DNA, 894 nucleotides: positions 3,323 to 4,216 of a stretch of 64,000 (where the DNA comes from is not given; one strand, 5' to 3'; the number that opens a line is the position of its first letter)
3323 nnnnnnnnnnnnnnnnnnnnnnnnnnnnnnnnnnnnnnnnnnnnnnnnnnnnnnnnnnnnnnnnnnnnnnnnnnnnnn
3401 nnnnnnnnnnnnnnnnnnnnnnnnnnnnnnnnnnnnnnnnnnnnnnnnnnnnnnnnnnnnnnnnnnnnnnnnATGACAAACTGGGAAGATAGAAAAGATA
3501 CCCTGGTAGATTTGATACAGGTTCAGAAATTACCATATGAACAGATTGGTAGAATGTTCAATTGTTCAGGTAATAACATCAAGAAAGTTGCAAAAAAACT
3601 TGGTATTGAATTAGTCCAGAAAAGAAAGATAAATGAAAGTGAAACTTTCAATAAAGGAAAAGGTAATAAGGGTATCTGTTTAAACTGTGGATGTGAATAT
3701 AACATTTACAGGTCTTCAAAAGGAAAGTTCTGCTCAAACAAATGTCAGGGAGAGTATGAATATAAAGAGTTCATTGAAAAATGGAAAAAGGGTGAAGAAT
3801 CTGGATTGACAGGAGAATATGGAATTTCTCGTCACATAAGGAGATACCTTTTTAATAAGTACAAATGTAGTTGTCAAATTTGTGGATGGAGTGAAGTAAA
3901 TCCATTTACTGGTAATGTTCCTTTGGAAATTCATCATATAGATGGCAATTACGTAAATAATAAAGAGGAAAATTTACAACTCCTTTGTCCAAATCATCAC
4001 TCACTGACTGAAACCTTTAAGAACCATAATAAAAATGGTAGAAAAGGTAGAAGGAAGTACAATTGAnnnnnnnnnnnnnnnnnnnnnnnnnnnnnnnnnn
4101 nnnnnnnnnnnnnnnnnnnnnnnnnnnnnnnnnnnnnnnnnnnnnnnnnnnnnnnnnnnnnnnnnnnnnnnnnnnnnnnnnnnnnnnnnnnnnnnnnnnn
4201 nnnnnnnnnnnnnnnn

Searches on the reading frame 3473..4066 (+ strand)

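Call 8: search_protein_families(library=phrogs, proteins=[window:3473-4066:+], max_evalue=0.01)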
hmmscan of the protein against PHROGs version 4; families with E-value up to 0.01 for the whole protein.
window:3473-4066:+ (197 aa): 22 families
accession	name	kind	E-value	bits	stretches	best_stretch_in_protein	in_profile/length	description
phrog_1271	-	DNA, RNA and nucleotide metabolism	4.6e-18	66.7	1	62-191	208-327/361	HNH endonuclease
phrog_10822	-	DNA, RNA and nucleotide metabolism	1.1e-14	55.7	1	122-193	93-161/245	HNH endonuclease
phrog_14736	-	DNA, RNA and nucleotide metabolism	5.2e-13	50.1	1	130-191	33-90/202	HNH endonuclease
phrog_7545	-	DNA, RNA and nucleotide metabolism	2.2e-11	45.2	1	3-185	3-138/160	HNH endonuclease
phrog_15471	-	DNA, RNA and nucleotide metabolism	1.5e-09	38.9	1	65-103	101-139/183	HNH endonuclease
phrog_8048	-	DNA, RNA and nucleotide metabolism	4.5e-07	30.3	1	120-189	165-235/273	HNH endonuclease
phrog_8446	-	DNA, RNA and nucleotide metabolism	5e-06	27.3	1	7-186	60-202/211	HNH endonuclease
phrog_144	-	DNA, RNA and nucleotide metabolism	4.3e-05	24.3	1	66-188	22-141/175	HNH endonuclease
phrog_15103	-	unknown function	7.5e-05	23.3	1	104-184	176-259/280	-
phrog_5956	-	DNA, RNA and nucleotide metabolism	0.0002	22.1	1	116-188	42-116/138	HNH endonuclease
phrog_333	-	DNA, RNA and nucleotide metabolism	0.00044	21.4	1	120-190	23-88/138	HNH endonuclease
phrog_2214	-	DNA, RNA and nucleotide metabolism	0.001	19.3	1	118-173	180-230/429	HNH endonuclease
phrog_14913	-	DNA, RNA and nucleotide metabolism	0.0013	19.8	1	151-187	59-95/149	HNH endonuclease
phrog_2308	-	unknown function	0.0027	18.8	1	13-95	10-85/138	-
phrog_323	-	transcription regulation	0.0027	18.3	1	5-52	98-197/319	transcriptional regulator, D5-like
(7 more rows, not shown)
